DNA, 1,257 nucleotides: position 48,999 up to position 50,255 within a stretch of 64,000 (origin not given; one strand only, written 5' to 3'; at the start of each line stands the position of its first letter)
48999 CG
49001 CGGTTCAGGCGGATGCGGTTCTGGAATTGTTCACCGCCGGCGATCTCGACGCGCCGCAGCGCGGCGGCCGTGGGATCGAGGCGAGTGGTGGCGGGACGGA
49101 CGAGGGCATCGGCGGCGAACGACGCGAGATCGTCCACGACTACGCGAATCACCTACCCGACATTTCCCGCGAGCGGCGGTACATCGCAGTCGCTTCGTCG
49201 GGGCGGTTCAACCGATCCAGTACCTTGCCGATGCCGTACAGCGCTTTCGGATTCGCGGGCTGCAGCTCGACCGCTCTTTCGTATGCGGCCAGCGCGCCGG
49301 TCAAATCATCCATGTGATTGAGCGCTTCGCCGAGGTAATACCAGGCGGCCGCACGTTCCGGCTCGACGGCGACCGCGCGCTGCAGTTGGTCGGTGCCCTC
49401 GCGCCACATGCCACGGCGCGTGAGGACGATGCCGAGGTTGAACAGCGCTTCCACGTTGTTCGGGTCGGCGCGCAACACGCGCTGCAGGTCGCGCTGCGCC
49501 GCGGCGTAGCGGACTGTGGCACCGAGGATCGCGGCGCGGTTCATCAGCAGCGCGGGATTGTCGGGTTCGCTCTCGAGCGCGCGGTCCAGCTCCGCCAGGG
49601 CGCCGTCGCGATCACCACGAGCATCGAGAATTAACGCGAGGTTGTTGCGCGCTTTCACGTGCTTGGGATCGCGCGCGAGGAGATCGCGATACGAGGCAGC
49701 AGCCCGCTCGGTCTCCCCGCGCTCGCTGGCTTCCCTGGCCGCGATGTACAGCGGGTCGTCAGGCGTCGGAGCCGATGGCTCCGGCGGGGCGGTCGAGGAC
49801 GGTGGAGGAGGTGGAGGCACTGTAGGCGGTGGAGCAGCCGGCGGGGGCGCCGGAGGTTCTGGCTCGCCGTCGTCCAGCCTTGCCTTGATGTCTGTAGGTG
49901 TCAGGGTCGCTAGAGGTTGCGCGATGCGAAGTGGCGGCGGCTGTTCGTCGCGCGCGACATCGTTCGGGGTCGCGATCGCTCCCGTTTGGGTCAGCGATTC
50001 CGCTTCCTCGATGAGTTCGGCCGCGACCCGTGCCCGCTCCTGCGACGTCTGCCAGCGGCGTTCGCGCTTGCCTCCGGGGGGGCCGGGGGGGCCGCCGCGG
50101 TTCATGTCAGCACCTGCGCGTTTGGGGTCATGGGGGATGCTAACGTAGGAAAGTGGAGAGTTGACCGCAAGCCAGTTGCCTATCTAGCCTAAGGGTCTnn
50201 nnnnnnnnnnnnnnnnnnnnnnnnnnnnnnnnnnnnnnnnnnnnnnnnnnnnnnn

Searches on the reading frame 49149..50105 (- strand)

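Call 36: search_protein_families(library=pfam, max_evalue=0.01, proteins=[window:49149-50105:-])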
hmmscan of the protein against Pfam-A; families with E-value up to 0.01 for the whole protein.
window:49149-50105:- (318 aa): 26 families (the best 25 are shown)
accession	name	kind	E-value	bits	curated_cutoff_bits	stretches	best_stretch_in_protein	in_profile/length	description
PF13431.12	TPR_17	-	3.4e-27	92.8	24.4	3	208-234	3-29/34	Tetratricopeptide repeat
PF13414.12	TPR_11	-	3.5e-25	87.8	26.8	3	267-296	9-38/42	TPR repeat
PF00515.34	TPR_1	-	4.5e-25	86.8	27.8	1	252-285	1-34/34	Tetratricopeptide repeat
PF13432.12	TPR_16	-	1.8e-24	86.3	32.7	4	122-184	3-65/65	Tetratricopeptide repeat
PF07719.23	TPR_2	-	8.9e-24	82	27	2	252-285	1-34/34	Tetratricopeptide repeat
PF14559.12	TPR_19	-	5.5e-22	78.3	25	3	128-188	3-63/68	Tetratricopeptide repeat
PF13428.12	TPR_14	-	2e-18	65.4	23.5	2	253-293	2-42/44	Tetratricopeptide repeat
PF13181.12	TPR_8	-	6.4e-17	60.6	25.7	1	252-285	1-34/34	Tetratricopeptide repeat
PF13174.12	TPR_6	-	6.5e-15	55.1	26.3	0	254-283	2-31/33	Tetratricopeptide repeat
PF23914.1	TPR_CcmH_CycH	-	4.1e-13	49.9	42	2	244-303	42-101/158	Cytochrome c-type biogenesis protein H TPR domain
PF13424.12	TPR_12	-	1.7e-12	47.8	30.1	1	251-315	2-74/77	Tetratricopeptide repeat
PF13371.12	TPR_9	-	3.7e-11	43.3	35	3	199-254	10-65/73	Tetratricopeptide repeat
PF13176.12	TPR_7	-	1.7e-08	34.3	27.9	0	154-182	3-31/36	Tetratricopeptide repeat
PF25064.1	ARM_TT21_5th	-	1.2e-06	29.3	27.8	0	197-279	14-99/117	TT21 fifth ARM repeats domain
PF12895.13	ANAPC3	-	7.1e-06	26.7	27.2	0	208-276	13-80/82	Anaphase-promoting complex, cyclosome, subunit 3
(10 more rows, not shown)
